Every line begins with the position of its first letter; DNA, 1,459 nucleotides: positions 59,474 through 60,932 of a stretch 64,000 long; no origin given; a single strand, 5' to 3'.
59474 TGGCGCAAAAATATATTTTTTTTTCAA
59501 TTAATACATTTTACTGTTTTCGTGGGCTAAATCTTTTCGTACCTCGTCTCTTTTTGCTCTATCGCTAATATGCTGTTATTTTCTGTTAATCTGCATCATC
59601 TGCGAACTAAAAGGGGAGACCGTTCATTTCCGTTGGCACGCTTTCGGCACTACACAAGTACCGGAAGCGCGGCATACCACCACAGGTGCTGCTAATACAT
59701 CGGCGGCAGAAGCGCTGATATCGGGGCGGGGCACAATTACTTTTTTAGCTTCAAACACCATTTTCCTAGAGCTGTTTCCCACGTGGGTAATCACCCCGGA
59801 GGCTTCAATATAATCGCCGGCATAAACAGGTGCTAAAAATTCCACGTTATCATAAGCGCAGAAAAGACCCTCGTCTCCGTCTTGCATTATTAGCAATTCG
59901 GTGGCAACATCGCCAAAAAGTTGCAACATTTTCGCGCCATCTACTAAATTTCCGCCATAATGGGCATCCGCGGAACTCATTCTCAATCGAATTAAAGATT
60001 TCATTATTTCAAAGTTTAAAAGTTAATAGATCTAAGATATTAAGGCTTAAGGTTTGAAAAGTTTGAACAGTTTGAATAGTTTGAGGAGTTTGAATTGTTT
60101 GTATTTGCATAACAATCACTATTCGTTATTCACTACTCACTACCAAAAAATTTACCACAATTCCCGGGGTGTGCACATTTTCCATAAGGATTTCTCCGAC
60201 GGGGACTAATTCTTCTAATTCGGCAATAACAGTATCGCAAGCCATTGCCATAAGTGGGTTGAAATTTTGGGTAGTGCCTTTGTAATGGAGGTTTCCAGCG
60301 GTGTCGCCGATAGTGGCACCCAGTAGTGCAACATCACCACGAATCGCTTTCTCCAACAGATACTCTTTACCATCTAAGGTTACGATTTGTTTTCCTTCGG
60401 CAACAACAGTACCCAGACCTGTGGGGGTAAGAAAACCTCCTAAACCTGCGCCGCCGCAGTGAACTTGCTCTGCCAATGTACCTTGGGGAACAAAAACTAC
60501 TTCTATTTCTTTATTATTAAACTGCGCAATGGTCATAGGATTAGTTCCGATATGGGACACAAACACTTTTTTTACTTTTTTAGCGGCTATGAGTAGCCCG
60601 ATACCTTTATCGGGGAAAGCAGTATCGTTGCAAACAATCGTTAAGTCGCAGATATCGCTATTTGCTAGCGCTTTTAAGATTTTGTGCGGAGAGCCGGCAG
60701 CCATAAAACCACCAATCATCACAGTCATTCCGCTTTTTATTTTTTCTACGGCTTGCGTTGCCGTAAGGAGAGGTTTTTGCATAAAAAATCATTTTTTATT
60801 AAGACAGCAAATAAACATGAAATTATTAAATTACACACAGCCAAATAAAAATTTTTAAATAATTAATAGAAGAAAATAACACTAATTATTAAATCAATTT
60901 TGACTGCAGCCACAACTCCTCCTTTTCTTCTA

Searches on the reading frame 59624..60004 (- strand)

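Call 28: search_protein_families(library=pfam, proteins=[window:59624-60004:-], max_evalue=0.001)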
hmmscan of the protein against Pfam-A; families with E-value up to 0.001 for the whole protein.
window:59624-60004:- (126 aa): 1 family
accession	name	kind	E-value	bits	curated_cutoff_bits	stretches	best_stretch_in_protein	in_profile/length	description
PF03061.28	4HBT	-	2.9e-05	24.8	20.6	1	23-85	6-69/79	Thioesterase superfamily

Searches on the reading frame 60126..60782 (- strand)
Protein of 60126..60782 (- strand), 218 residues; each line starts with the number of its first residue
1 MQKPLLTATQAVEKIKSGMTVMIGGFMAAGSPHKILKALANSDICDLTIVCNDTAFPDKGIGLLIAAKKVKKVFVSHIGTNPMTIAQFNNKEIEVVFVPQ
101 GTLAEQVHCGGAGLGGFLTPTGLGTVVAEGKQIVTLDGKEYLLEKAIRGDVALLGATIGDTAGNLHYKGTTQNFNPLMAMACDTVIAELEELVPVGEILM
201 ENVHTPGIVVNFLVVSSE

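Call 28: search_protein_families(library=pfam, proteins=[window:60126-60782:-], max_evalue=0.001)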
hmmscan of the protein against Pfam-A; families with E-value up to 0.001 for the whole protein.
window:60126-60782:- (218 aa): 1 family
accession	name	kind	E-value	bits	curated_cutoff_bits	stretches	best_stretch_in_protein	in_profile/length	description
PF01144.29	CoA_trans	-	2.1e-62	210.8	23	1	7-215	3-216/217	Coenzyme A transferase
